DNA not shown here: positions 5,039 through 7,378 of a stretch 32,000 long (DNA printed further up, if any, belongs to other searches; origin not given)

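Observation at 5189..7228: HelD-type RNA-polymerase-associated helicase wedged between two ABC exporter genes of a RiPP operon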

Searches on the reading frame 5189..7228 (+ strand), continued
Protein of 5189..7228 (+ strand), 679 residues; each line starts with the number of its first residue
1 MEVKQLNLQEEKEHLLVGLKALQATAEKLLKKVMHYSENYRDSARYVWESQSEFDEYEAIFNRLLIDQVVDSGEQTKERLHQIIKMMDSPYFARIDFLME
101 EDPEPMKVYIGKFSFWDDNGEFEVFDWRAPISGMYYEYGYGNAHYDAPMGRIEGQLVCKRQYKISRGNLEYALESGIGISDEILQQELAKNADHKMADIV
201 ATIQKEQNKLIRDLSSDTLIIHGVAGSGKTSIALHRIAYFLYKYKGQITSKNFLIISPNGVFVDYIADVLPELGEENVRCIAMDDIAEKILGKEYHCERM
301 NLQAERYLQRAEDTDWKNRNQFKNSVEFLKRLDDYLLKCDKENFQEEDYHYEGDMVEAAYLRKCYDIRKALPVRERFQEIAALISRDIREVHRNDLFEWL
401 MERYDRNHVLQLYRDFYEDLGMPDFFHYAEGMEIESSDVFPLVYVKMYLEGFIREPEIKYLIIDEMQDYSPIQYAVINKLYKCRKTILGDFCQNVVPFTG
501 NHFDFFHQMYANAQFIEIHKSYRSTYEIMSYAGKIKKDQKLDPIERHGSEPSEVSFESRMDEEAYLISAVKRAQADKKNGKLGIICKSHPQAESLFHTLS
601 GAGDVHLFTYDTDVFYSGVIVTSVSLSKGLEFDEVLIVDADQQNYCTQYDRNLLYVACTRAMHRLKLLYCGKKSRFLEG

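Call 36: find_encoding_contigs(protein=P0034, flank=8000, max_places=2)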
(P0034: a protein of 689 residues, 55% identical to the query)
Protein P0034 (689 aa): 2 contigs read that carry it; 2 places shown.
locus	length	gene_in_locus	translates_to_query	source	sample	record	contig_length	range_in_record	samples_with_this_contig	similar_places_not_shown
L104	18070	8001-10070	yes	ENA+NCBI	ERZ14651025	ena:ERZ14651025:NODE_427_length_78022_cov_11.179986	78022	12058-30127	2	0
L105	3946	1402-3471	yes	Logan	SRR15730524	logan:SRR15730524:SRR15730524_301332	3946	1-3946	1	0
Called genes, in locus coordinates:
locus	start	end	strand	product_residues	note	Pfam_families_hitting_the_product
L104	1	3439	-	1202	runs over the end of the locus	PF01855:POR_N, PF17147:PFOR_II, PF01558:POR, PF10371:EKR, PF12838:Fer4_7, PF13187:Fer4_9, PF13484:Fer4_16, PF02775:TPP_enzyme_C, +6 more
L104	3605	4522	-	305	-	PF01458:SUFBD_core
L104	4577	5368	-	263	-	PF02463:SMC_N (weak), PF00005:ABC_tran, PF13304:AAA_21 (faint)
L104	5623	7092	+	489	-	PF00015:MCPsignal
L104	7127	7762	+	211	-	PF16161:DUF4867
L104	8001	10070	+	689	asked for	PF00580:UvrD-helicase (faint), PF13361:UvrD_C (faint), PF01443:Viral_helicase1 (faint), PF13245:AAA_19 (faint), PF13538:UvrD_C_2 (weak)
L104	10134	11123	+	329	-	PF00248:Aldo_ket_red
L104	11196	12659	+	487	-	PF09587:PGA_cap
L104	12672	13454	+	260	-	PF00899:ThiF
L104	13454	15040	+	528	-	PF16403:Bact_surface_Ig-like (faint), PF13365:Trypsin_2 (weak)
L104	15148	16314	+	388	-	PF01979:Amidohydro_1, PF07969:Amidohydro_3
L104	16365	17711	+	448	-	PF04616:Glyco_hydro_43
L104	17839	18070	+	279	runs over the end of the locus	PF00763:THF_DHG_CYH, PF02882:THF_DHG_CYH_C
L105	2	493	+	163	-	?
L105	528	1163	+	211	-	PF16161:DUF4867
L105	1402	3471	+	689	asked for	PF00580:UvrD-helicase (faint), PF13361:UvrD_C (faint), PF01443:Viral_helicase1 (faint), PF13245:AAA_19 (faint), PF13538:UvrD_C_2 (weak)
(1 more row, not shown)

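Call 41: find_homologous_proteins(query=L007:7648-8979:+, max_evalue=1e-10)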
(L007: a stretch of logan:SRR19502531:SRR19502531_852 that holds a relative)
Query L007:7648-8979:+ (444 aa): 31 proteins with E <= 1e-10 among 3224 candidates.
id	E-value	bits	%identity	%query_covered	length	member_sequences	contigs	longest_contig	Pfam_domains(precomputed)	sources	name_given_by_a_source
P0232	1.2e-280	949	90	100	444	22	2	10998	PF13186.12,PF04055.28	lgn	-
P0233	8.1e-216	735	69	100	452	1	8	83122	PF13186.12,PF04055.28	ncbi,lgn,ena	-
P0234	6.9e-214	729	68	99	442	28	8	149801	PF13186.12,PF04055.28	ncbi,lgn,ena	-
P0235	7.7e-196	670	64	99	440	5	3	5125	PF13186.12,PF04055.28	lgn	-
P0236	2.3e-187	642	63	99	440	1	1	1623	PF13186.12,PF04055.28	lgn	-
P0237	4.0e-171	588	57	100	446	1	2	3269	PF13186.12,PF04055.28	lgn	-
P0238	2.9e-164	566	55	100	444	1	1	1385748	PF13186.12,PF04055.28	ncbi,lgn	-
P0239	1.8e-133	464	91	49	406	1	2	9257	PF13186.12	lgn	-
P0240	4.6e-133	463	91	49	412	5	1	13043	PF13186.12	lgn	-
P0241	1.8e-111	391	72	49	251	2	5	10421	PF04055.28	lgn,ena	-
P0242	5.1e-64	235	34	81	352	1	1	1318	PF13186.12,PF04055.28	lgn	-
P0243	1.2e-62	231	36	80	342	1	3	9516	PF13186.12,PF04055.28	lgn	-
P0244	4.1e-59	219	34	79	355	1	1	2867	PF04055.28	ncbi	-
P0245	1.3e-58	217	35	80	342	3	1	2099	PF13186.12,PF04055.28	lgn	-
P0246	4.3e-58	216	35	80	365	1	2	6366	PF13186.12,PF04055.28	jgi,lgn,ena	-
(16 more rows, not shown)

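Call 42: find_encoding_contigs(protein=P0233, flank=10000, max_places=2)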
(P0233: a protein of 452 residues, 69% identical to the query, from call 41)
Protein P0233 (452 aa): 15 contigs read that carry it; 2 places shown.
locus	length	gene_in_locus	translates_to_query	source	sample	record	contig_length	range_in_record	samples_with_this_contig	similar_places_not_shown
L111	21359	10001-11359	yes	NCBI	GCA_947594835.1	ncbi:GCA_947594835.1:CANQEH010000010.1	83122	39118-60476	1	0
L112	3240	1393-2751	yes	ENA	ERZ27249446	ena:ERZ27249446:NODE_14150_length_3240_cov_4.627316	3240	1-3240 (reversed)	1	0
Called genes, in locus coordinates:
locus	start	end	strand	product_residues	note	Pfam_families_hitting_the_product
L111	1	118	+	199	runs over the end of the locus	PF00574:CLP_protease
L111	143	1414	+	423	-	PF06689:zf-C4_ClpX, PF05496:RuvB_N (faint), PF00004:AAA, PF07724:AAA_2, PF10431:ClpB_D2-small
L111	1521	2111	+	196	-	PF03193:RsgA_GTPase (faint), PF01926:MMR_HSR1, PF02421:FeoB_N, PF00350:Dynamin_N (faint), PF00009:GTP_EFTU (weak)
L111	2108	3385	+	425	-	PF01594:AI-2E_transport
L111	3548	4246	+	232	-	PF00072:Response_reg, PF00486:Trans_reg_C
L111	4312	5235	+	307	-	PF05857:TraX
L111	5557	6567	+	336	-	-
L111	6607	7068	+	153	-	-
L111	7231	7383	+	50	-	-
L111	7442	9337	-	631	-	PF01381:HTH_3, PF13560:HTH_31 (weak)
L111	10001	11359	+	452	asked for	PF04055:Radical_SAM, PF13186:SPASM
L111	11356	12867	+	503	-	PF00664:ABC_membrane, PF00005:ABC_tran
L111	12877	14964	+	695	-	PF13361:UvrD_C (faint), PF00580:UvrD-helicase (faint), PF13245:AAA_19 (faint), PF01443:Viral_helicase1 (faint), PF13538:UvrD_C_2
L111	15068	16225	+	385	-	PF07470:Glyco_hydro_88, PF07944:Beta-AFase-like_GH127_cat (weak)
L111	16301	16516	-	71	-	PF00313:CSD, PF23456:CSDE1 (weak)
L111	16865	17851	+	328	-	PF00358:PTS_EIIA_1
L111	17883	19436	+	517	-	PF04616:Glyco_hydro_43, PF17851:GH43_C2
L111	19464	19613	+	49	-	-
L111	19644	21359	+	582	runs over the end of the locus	PF00005:ABC_tran, PF02463:SMC_N (weak), PF00005:ABC_tran, PF13304:AAA_21, PF08352:oligo_HPY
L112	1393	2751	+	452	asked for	PF04055:Radical_SAM, PF13186:SPASM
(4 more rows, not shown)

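Call 43: find_encoding_contigs(protein=P0238, flank=10000, max_places=1)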
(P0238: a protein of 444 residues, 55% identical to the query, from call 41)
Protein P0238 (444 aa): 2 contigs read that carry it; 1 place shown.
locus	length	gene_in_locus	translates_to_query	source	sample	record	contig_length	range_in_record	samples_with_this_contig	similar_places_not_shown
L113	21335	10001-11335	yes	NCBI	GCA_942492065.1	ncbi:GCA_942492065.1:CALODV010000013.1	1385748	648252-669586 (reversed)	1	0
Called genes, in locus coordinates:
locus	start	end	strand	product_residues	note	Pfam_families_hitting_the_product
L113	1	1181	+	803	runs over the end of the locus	PF13567:DUF4131, PF03772:Competence, PF00753:Lactamase_B, PF23023:Anti-Pycsar_Apyc1 (faint), PF12706:Lactamase_B_2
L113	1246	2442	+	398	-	PF01075:Glyco_transf_9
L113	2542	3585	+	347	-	PF01939:NucS_C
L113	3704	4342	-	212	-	PF02631:RecX_HTH2 (weak), PF21981:RecX_HTH3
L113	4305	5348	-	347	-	PF00154:RecA_N, PF06745:ATPase (weak), PF08423:Rad51, PF21096:RecA_C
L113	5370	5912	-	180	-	PF02834:LigT_PEase, PF13563:2_5_RNA_ligase2, PF02834:LigT_PEase (weak)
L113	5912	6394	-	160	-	PF04008:Adenosine_kin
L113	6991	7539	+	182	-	PF13302:Acetyltransf_3, PF13420:Acetyltransf_4, PF00583:Acetyltransf_1, PF13508:Acetyltransf_7 (weak), PF13523:Acetyltransf_8 (weak)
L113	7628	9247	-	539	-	PF01844:HNH (weak), PF13395:HNH_4 (weak)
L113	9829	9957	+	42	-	-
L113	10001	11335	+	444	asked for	PF04055:Radical_SAM, PF13186:SPASM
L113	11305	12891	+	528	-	PF00664:ABC_membrane, PF00005:ABC_tran, PF13304:AAA_21 (faint)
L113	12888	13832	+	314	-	-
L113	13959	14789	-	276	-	PF13276:HTH_21, PF00665:rve, PF13683:rve_3, PF13333:rve_2 (weak)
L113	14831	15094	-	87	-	PF01527:HTH_Tnp_1, PF13384:HTH_23 (faint), PF13518:HTH_28 (weak)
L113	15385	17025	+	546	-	PF00916:Sulfate_transp, PF01740:STAS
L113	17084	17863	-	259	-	PF13679:Methyltransf_32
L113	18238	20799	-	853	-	PF14312:FG-GAP_2 (faint), PF13860:FlgD_ig (faint), PF18962:Por_Secre_tail (weak)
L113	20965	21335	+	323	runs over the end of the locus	PF00872:Transposase_mut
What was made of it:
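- A distant type B cluster (L113) has no HelD (call 43).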

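Call 44: find_encoding_contigs(protein=P0234, flank=10000, max_places=3)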
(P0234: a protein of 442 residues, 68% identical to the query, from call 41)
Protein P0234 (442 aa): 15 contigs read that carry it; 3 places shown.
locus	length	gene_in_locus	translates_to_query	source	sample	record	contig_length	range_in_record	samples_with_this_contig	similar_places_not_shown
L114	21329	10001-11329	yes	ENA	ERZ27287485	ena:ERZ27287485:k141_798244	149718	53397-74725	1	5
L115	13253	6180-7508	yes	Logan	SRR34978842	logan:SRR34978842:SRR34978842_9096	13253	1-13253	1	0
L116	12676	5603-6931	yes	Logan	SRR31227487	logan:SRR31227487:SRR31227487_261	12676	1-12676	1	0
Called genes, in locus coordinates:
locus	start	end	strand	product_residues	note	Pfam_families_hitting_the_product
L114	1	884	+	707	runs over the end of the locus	PF13089:PP_kinase_N, PF13091:PLDc_2 (faint), PF02503:PP_kinase, PF17941:PP_kinase_C_1, PF13090:PP_kinase_C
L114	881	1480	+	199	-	PF02545:Maf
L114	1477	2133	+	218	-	PF00702:Hydrolase, PF12710:HAD (weak), PF13419:HAD_2, PF13242:Hydrolase_like (faint)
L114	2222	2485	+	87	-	-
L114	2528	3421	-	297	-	PF02811:PHP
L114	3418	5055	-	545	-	PF00005:ABC_tran, PF13476:AAA_23 (faint), PF13304:AAA_21 (faint), PF12848:ABC_tran_Xtn, PF00005:ABC_tran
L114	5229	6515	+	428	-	PF07690:MFS_1, PF13347:MFS_2, PF00083:Sugar_tr (weak), PF03209:PUCC, PF07690:MFS_1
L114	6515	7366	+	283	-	PF03009:GDPD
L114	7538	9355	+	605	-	PF13560:HTH_31, PF01381:HTH_3 (weak)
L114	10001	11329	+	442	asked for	PF04055:Radical_SAM, PF13186:SPASM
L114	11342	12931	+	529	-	PF00664:ABC_membrane, PF13555:AAA_29 (weak), PF00005:ABC_tran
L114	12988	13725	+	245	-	PF00664:ABC_membrane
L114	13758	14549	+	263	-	PF00005:ABC_tran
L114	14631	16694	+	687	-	PF00580:UvrD-helicase (faint), PF13245:AAA_19 (faint), PF01443:Viral_helicase1 (faint), PF13361:UvrD_C (weak), PF13538:UvrD_C_2 (weak)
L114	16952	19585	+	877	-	PF01326:PPDK_N, PF00391:PEP-utilizers, PF02896:PEP-utilizers_C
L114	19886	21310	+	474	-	-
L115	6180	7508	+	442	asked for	PF04055:Radical_SAM, PF13186:SPASM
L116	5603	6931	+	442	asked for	PF04055:Radical_SAM, PF13186:SPASM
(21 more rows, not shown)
